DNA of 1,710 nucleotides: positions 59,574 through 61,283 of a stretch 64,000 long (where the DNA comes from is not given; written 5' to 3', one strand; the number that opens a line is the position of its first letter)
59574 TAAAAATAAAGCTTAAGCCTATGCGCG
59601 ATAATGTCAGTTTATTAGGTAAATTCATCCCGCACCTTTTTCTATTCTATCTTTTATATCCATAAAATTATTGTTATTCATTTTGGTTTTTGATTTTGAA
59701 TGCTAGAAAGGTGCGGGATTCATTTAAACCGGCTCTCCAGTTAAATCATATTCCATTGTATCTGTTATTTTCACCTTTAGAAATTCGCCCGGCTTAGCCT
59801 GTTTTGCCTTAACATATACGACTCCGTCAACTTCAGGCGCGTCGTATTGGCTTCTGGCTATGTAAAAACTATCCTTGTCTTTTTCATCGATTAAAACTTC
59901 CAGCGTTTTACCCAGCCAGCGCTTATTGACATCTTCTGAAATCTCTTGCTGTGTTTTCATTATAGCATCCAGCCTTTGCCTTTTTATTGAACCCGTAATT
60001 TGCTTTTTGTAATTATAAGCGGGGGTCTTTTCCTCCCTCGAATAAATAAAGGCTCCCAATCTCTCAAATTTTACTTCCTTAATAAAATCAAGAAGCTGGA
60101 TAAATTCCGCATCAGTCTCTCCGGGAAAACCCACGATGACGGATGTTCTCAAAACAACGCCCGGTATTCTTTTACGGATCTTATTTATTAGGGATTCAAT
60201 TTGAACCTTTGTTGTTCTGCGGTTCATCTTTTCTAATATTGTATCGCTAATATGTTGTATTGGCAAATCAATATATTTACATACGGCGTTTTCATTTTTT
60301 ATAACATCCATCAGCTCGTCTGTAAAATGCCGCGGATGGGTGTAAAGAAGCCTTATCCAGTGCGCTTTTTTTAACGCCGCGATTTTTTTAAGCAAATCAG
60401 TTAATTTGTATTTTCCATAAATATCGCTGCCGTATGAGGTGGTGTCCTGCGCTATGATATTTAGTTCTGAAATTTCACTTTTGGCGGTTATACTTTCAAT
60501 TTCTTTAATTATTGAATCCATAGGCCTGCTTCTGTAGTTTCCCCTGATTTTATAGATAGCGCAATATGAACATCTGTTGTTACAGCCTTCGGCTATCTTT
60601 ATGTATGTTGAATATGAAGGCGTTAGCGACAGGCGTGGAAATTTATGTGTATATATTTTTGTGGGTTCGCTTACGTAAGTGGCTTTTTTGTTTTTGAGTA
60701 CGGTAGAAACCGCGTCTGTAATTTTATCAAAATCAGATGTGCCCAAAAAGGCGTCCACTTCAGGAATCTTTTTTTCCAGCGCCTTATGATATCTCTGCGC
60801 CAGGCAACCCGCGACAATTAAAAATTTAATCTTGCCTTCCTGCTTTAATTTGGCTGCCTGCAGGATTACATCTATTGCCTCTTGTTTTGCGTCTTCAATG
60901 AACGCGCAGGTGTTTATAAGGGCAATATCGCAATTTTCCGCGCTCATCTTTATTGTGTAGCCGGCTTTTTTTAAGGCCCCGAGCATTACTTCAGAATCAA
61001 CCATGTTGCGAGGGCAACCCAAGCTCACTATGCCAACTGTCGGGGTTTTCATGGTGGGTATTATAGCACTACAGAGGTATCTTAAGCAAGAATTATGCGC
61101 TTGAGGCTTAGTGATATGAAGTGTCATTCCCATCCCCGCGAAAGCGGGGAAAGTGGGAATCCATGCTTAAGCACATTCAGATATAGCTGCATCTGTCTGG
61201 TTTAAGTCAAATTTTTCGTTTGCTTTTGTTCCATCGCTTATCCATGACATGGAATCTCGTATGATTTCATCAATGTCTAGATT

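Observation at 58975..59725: Perfect 19-bp hairpins sequester the RBS and start codon of two consecutive phospholipid genes (pgpA, pgsA)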

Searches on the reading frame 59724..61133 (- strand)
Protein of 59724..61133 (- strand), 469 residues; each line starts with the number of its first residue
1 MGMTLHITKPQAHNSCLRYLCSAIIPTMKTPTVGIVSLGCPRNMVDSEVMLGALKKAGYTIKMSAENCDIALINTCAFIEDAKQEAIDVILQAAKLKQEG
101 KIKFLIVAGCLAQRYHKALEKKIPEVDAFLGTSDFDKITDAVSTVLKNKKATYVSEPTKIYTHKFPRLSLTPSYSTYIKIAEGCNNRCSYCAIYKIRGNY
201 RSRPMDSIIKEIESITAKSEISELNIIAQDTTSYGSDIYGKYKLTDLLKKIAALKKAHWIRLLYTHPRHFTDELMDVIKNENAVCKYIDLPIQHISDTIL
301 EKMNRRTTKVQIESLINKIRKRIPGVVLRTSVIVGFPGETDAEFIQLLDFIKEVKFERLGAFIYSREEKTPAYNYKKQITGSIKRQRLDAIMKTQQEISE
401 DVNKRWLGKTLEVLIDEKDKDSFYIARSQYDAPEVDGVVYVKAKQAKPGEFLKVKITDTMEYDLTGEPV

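Call 76: search_protein_families(library=pfam, proteins=[window:59724-61133:-], max_evalue=0.001)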
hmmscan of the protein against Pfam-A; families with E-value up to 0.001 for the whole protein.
window:59724-61133:- (469 aa): 4 families
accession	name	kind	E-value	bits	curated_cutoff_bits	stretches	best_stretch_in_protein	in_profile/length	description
PF00919.26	UPF0004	-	4.2e-27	94.5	27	1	33-131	2-98/98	Uncharacterized protein family UPF0004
PF04055.27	Radical_SAM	-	6.6e-26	91.9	29.5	1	179-351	2-166/166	Radical SAM superfamily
PF18693.7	TRAM_2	-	6.8e-23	81.1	27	1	408-469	2-63/63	TRAM domain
PF01938.26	TRAM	-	5.9e-08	32.9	21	1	407-469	4-61/61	TRAM domain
